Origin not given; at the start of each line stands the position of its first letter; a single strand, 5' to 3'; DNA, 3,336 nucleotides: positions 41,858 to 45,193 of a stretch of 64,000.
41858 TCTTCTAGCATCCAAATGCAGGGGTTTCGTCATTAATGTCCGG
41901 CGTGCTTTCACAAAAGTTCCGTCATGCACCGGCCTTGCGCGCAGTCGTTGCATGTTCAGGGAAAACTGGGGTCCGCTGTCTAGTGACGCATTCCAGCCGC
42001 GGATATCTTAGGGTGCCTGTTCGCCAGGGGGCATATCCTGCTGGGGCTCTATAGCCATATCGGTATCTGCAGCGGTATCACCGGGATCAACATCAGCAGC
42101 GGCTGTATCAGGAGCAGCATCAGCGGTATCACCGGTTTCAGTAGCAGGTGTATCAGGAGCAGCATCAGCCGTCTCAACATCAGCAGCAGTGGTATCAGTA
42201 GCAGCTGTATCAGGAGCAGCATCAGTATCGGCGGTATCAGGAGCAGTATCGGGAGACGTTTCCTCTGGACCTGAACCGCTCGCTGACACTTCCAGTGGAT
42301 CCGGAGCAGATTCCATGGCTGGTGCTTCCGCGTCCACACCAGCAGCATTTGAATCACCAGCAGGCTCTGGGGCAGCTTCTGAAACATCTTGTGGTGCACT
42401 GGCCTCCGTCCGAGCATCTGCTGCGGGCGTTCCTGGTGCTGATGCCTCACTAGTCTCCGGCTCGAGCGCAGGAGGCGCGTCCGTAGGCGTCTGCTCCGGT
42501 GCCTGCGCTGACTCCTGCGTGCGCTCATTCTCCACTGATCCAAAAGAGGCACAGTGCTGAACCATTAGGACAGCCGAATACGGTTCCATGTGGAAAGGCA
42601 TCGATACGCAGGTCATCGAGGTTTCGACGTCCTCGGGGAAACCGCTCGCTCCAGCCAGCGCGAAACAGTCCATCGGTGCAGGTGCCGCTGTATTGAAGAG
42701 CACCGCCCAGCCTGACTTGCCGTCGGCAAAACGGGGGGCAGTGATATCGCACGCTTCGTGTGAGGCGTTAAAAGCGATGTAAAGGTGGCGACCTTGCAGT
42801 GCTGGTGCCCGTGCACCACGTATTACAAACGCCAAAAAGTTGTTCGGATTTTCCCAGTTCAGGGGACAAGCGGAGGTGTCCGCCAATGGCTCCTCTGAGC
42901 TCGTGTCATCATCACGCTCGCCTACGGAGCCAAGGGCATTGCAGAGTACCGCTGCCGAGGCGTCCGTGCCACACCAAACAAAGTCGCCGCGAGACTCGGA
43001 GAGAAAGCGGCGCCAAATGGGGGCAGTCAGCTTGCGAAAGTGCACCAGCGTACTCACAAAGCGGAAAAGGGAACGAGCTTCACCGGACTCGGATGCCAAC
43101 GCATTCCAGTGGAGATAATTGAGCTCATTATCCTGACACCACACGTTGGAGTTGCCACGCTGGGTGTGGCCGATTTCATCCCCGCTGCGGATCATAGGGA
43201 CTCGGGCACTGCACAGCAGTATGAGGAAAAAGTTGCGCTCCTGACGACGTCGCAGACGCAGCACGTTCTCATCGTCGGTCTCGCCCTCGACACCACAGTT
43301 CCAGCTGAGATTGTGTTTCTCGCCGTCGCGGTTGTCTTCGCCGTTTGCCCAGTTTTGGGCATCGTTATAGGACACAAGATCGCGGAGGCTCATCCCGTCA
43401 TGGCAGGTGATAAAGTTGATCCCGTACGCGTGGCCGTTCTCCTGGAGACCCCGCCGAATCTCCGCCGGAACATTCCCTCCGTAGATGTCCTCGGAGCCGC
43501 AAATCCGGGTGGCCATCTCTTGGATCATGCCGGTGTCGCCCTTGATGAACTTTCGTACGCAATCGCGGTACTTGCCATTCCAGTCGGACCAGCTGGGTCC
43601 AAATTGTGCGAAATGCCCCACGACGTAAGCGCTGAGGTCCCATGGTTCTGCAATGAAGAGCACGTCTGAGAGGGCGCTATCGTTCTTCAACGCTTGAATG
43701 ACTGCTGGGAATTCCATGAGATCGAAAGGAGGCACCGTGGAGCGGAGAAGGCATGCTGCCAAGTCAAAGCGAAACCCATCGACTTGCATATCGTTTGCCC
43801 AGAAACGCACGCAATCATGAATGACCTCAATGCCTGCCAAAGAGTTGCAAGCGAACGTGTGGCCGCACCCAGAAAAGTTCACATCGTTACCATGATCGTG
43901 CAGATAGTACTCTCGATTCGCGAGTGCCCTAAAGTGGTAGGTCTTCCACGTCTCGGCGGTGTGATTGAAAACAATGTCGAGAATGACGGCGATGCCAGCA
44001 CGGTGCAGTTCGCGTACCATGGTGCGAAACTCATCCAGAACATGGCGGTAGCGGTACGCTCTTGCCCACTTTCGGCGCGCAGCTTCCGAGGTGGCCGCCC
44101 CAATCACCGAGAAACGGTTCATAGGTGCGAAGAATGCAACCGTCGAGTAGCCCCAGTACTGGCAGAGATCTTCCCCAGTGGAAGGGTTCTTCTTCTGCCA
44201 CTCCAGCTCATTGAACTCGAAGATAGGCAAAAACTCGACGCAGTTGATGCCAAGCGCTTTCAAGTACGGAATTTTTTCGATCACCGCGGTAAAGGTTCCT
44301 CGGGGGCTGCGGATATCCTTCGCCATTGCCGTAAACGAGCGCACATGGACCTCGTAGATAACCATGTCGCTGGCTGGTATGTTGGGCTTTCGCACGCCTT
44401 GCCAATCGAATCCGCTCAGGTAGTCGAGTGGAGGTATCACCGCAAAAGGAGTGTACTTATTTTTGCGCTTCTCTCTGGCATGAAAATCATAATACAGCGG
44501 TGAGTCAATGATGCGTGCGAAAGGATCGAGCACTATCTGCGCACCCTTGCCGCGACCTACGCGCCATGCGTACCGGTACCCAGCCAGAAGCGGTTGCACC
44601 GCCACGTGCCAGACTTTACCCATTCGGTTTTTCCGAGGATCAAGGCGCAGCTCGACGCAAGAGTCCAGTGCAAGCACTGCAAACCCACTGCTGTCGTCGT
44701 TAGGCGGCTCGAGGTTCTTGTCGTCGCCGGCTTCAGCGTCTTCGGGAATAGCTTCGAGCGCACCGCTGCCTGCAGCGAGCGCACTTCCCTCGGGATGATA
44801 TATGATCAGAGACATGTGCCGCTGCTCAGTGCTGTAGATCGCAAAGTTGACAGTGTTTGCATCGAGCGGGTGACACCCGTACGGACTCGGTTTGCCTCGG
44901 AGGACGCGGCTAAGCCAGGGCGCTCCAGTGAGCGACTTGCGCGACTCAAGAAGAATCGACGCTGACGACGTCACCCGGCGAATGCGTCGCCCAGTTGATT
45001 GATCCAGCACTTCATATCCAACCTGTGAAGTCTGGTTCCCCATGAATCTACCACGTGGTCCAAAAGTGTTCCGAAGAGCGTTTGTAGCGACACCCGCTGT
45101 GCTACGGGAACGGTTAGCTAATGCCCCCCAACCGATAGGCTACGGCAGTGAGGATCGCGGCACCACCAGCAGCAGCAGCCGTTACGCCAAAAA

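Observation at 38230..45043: Convergent pair of storage-carbohydrate genes: CBM20-TPS-TPP fusion next to an isoamylase with an unusual tail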

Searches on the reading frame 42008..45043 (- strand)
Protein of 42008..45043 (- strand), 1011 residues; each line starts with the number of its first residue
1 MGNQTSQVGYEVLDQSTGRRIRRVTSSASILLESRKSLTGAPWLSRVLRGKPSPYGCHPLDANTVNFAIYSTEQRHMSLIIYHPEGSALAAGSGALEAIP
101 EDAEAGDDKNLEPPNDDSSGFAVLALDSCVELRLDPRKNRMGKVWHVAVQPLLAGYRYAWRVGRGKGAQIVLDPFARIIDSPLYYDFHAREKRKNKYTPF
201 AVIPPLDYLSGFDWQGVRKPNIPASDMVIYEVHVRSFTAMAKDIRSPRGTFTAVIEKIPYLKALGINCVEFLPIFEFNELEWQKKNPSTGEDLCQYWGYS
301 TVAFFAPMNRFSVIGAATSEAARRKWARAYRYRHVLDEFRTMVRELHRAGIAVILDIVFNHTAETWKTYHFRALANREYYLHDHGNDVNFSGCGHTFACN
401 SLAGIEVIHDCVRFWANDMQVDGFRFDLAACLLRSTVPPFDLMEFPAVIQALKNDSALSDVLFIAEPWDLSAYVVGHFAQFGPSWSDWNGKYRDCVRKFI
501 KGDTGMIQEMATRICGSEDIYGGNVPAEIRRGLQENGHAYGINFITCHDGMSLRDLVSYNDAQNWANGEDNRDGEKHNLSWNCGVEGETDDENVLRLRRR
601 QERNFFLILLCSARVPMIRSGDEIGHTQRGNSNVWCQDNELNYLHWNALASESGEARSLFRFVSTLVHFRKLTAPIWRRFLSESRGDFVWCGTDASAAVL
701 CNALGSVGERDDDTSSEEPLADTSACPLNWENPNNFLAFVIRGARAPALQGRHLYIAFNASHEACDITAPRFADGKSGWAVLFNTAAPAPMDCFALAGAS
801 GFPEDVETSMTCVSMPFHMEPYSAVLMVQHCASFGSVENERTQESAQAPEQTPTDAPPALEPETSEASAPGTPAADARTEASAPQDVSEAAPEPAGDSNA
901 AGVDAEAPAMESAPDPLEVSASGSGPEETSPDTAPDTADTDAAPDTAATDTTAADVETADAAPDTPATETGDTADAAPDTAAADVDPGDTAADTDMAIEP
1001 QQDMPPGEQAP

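Call 3: search_protein_families(library=pfam, proteins=[window:42008-45043:-], max_evalue=0.01)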
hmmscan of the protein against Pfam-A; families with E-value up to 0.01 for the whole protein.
window:42008-45043:- (1011 aa): 3 families
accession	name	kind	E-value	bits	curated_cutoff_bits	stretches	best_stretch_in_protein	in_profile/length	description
PF00128.31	Alpha-amylase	-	1e-13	51.8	22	1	337-386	67-120/446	Alpha amylase, catalytic domain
PF21156.3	ISOA1-3_C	-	1.7e-07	31.8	27.3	1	729-797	11-72/106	Isoamylase 1-3, C-terminal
PF02922.24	CBM_48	-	1.4e-05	25.8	22.4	0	138-176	43-83/83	Carbohydrate-binding module 48 (Isoamylase N-terminal domain)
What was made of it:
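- On GH13 isoamylase / GlgX-type debranching enzyme: Pfam CBM_48 (25.8 vs 22.4 bits), Alpha-amylase (51.8 vs 22) and ISOA1-3_C (31.8 vs 27.3) all pass (call 3).
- Checked: Pfam on the second ORF gives CBM_48, Alpha-amylase and ISOA1-3_C (call 3).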

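Call 19: find_homologous_proteins(query=window:42008-45043:-, max_evalue=1e-30)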
Query window:42008-45043:- (1011 aa): 7756 proteins with E <= 1e-30 among 8000 candidates; the best 120 are listed.
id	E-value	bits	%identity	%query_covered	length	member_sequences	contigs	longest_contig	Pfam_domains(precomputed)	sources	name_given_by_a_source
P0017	0.0e+0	2349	99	100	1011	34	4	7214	PF02922.25,PF00128.32,PF21156.4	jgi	-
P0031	0.0e+0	1711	75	93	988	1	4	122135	PF02922.25,PF00128.32,PF21156.4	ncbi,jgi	jgi:isoamylase/glycogen operon protein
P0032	0.0e+0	1688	76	95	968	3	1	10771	PF00128.32,PF21156.4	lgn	-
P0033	0.0e+0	1128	58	83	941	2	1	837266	PF02922.25,PF00128.32,PF21156.4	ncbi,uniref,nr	ncbi:hypothetical protein CDCA_CDCA01G0147 [Cyanidium caldarium]|uniref:Glycosyl hydrolase family 13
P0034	5.4e-256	871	55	71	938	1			PF02922.25,PF00128.32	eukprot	eukprot:ctg_1779.g512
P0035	1.3e-167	578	43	74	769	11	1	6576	PF02922.25,PF00128.32,PF21156.4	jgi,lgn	-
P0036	1.7e-161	558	41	76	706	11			PF02922.25,PF00128.32,PF21331.5,PF21156.4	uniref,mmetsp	uniref:isoamylase n=2 Tax=Rhodosorus marinus TaxID=101924 RepID=A0A7S3EBS1_9RHOD|mmetsp:Transcript_2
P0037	2.0e-159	551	40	77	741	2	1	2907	PF02922.25,PF00128.32,PF21156.4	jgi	-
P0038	1.0e-158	549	42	69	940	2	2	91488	PF02922.25,PF00128.32,PF21156.4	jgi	jgi:isoamylase/glycogen operon protein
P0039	2.2e-158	547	42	74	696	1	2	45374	PF00128.32,PF21156.4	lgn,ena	-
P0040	7.8e-158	546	47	58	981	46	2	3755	PF00128.32,PF21156.4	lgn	-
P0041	2.6e-157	544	42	77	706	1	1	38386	PF02922.25,PF00128.32,PF21156.4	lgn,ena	-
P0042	7.9e-156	539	39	78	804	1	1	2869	PF02922.25,PF00128.32,PF21156.4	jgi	-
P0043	1.3e-155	538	39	80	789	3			PF02922.25,PF00128.32,PF21156.4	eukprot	eukprot:Plantae.Rhodophyta-Purpureofilum_apyrenoidigerum.ctg5836.p1 GENE.Plantae.Rhodophyta-Purpureo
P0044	2.8e-155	537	42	69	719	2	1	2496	PF02922.25,PF00128.32,PF21156.4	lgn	-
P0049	2.6e-152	527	39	78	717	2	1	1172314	PF02922.25,PF00128.32,PF21156.4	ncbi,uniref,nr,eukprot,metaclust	ncbi:Isoamylase glycoside hydrolase family GH13, Hsp33 [Chondrus crispus]|uniref:Isoamylase glycosid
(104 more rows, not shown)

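Call 26: find_encoding_contigs(protein=P0031, flank=8000, max_places=2)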
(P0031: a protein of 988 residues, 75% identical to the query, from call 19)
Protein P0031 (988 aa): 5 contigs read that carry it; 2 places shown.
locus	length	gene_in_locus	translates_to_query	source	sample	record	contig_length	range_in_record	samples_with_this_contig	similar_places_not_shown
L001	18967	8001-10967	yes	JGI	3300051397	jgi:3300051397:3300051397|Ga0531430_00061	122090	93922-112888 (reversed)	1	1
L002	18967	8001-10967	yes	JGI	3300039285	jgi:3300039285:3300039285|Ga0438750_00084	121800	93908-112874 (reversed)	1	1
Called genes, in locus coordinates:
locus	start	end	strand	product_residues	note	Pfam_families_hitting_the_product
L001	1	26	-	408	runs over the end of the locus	PF06426:SATase_N, PF00132:Hexapep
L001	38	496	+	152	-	-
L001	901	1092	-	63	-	-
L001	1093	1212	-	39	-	-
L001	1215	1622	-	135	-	-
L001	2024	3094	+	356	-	PF07992:Pyr_redox_2, PF12831:FAD_oxidored (faint), PF13738:Pyr_redox_3, PF00070:Pyr_redox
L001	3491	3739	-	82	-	-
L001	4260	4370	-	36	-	-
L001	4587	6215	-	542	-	PF01409:tRNA-synt_2d, PF17759:tRNA_synthFbeta (faint), PF00152:tRNA-synt_2 (faint)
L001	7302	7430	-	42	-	-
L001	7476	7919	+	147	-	-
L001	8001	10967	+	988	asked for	PF02922:CBM_48 (faint), PF00128:Alpha-amylase (faint), PF21156:ISOA1-3_C (weak)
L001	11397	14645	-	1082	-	PF00686:CBM_20 (weak), PF00982:Glyco_transf_20, PF02358:Trehalose_PPase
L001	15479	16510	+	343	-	PF16275:SF1-HH, PF22675:KH-I_KHDC4-BBP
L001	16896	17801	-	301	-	-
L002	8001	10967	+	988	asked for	PF02922:CBM_48 (faint), PF00128:Alpha-amylase (faint), PF21156:ISOA1-3_C (weak)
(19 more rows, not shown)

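Call 27: find_encoding_contigs(protein=P0033, flank=8000, max_places=2)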
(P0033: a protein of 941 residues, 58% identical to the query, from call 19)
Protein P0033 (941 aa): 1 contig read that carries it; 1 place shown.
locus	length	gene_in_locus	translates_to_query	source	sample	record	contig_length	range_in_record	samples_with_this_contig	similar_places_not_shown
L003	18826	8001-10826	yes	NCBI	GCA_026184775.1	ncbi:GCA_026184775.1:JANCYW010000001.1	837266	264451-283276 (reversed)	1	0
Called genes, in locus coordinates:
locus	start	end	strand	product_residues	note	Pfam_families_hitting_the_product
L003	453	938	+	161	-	PF06514:PsbU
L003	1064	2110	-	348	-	PF00804:Syntaxin, PF05739:SNARE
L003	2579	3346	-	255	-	PF27017:GOSR1_N, PF12352:V-SNARE_C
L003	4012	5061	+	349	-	PF07992:Pyr_redox_2, PF13738:Pyr_redox_3, PF00070:Pyr_redox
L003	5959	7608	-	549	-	PF01409:tRNA-synt_2d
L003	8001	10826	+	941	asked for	PF02922:CBM_48 (faint), PF00128:Alpha-amylase (weak), PF21156:ISOA1-3_C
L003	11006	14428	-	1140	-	PF00686:CBM_20 (faint), PF00982:Glyco_transf_20, PF02358:Trehalose_PPase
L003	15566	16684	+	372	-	PF16275:SF1-HH, PF22675:KH-I_KHDC4-BBP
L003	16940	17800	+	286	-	PF08784:RPA_C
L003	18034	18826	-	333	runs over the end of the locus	PF01716:MSP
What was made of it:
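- The pair is adjacent and convergent in three Cyanidiaceae lineages (calls 26, 27).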

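Call 29: find_encoding_contigs(protein=P0035, flank=6000, max_places=2)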
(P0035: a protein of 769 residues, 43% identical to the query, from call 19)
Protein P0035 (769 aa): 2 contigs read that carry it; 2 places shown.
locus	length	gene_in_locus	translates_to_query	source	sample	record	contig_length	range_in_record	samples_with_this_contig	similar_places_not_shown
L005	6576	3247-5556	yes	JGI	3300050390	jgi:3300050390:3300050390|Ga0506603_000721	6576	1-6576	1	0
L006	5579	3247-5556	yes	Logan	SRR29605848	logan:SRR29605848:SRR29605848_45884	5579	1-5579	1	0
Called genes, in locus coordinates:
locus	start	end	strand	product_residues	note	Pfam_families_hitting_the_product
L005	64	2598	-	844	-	PF24768:ARM_ARMC5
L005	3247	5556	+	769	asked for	PF02922:CBM_48 (weak), PF00128:Alpha-amylase, PF21156:ISOA1-3_C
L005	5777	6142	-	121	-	PF00462:Glutaredoxin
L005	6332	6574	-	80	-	?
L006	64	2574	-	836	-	PF24768:ARM_ARMC5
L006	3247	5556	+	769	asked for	PF02922:CBM_48 (weak), PF00128:Alpha-amylase, PF21156:ISOA1-3_C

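Call 32: find_encoding_contigs(protein=P0049, flank=10000, max_places=1)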
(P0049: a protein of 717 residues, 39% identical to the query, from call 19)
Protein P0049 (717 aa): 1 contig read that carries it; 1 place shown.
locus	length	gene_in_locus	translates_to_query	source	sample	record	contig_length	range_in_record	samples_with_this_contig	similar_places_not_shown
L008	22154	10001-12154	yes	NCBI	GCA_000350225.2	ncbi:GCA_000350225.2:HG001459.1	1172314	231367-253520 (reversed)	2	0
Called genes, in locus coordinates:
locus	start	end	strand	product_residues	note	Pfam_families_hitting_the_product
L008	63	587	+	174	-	-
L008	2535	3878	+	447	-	-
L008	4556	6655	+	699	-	PF24807:WD40_CDC20-Fz, PF24814:WD40_Prp19, PF25173:Beta-prop_WDR3_1st, PF25175:Beta-prop_WDR5, PF25171:Beta-prop_WDR36-Utp21_1st, PF25174:Beta-prop_THOC3, PF25391:WD40_Gbeta, PF23414:Beta-prop_EML_2, +36 more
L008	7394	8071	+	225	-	-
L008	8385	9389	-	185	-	PF00160:Pro_isomerase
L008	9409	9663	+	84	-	-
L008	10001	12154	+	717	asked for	PF02922:CBM_48, PF00128:Alpha-amylase, PF21156:ISOA1-3_C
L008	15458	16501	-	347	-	PF02190:LON_substr_bdg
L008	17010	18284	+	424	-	PF00560:LRR_1 (faint), PF12799:LRR_4 (weak), PF13855:LRR_8, PF00069:Pkinase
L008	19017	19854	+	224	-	PF03357:Snf7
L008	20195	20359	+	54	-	-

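Call 59: search_protein_families(library=ncbifam, proteins=[window:42008-45043:-], max_evalue=0.00001)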
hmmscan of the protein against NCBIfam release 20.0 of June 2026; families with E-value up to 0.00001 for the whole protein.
window:42008-45043:- (1011 aa): 17 families
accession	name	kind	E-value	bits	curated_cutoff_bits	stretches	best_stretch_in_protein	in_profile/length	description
TIGR02100.1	glgX_debranch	equivalog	7.2e-140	467.2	640.9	1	138-785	47-660/688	glycogen debranching protein GlgX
NF002983.0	PRK03705.1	equivalog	1.9e-109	366.6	901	1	138-696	50-585/658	glycogen debranching protein GlgX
NF011082.0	PRK14510.1-1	equivalog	5.7e-97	325.5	2511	1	139-673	54-566/1410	bifunctional glycogen debranching protein GlgX/4-alpha-glucanotransferase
TIGR02104.1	pulA_typeI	equivalog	8.1e-39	133.2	504.5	1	212-672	112-528/605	type I pullulanase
TIGR02102.1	pullulan_Gpos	equivalog_domain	1.1e-31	109.5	1042.25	1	153-428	382-643/1113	pullulanase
TIGR02402.1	trehalose_TreZ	equivalog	5.7e-23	81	538.8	2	211-311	79-157/545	malto-oligosyltrehalose trehalohydrolase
TIGR02103.1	pullul_strch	subfamily_domain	1.8e-20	72.7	697.6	1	337-470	405-532/900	pullulanase-type alpha-1,6-glucosidase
NF008967.0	PRK12313.1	equivalog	9.5e-15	54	577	1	140-311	71-216/633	1,4-alpha-glucan branching protein GlgB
NF003811.1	PRK05402.1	equivalog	6.6e-14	51.4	741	1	326-433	202-307/619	1,4-alpha-glucan branching protein GlgB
TIGR02456.1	treS_nterm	equivalog_domain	5.4e-13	48.3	678.35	0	226-276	5-52/539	maltose alpha-D-glucosyltransferase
TIGR02403.1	trehalose_treC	equivalog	3.5e-11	42.5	799.05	0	226-276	4-51/544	alpha,alpha-phosphotrehalase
NF041321.1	Alpha-amyl_MalA_Halo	equivalog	8.6e-11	40.9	875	1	220-277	253-307/666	alpha-amylase MalA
TIGR01515.1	branching_enzym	equivalog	3.5e-08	32.5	463.95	0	337-433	201-296/607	1,4-alpha-glucan branching enzyme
NF009221.0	PRK12568.1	equivalog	6e-08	31.2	1270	1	130-433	176-429/745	1,4-alpha-glucan branching enzyme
NF011293.0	PRK14705.1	equivalog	8.1e-08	30.3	2376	1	224-433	745-910/1224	1,4-alpha-glucan branching enzyme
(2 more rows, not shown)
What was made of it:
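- On GH13 isoamylase / GlgX-type debranching enzyme: The best NCBIfam match is TIGR02100 GlgX at E=7e-140, which is below the bacterial equivalog cut-off (call 59).
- Checked: NCBIfam's best match is GlgX, below its cut-off (467.2 vs 640.9 bits, call 59).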

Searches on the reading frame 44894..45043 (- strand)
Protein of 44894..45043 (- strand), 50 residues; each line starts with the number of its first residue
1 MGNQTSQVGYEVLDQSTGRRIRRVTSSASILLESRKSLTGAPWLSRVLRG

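Call 56: search_protein_representatives(alignment_id=A2)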
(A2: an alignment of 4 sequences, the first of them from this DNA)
Query: 4 sequences, 50 profile positions. Proteins with E-value up to 0.001 (for the whole library): 2; up to 1e-10: 2; up to 1e-30: 0. The best 2 are listed.
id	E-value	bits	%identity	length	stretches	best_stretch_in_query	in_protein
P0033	1.7e-23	98.2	-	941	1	1-50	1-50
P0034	2.9e-23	97.4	-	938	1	1-50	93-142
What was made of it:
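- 44906..45043 (-): Cyanidiaceae-specific N-terminal extension (aa 1-46). It holds the MGNQTSQ myristoylation-type motif (nt 45023-45043), then the conserved block G18-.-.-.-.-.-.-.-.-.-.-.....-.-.. S26 lies in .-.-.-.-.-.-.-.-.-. and T25 in R-x-R-x-x-T. No other protein family shares the module (call 56).
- Closest known: AMPK beta / SnRK1 beta subunits. Different: The profile of the N-extension hit nothing outside the isoamylase orthologues in 1.84 billion representatives (call 56).
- Tried and rejected: A profile of the N-extension searched against 1.84 billion representatives found only the orthologues (call 56).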
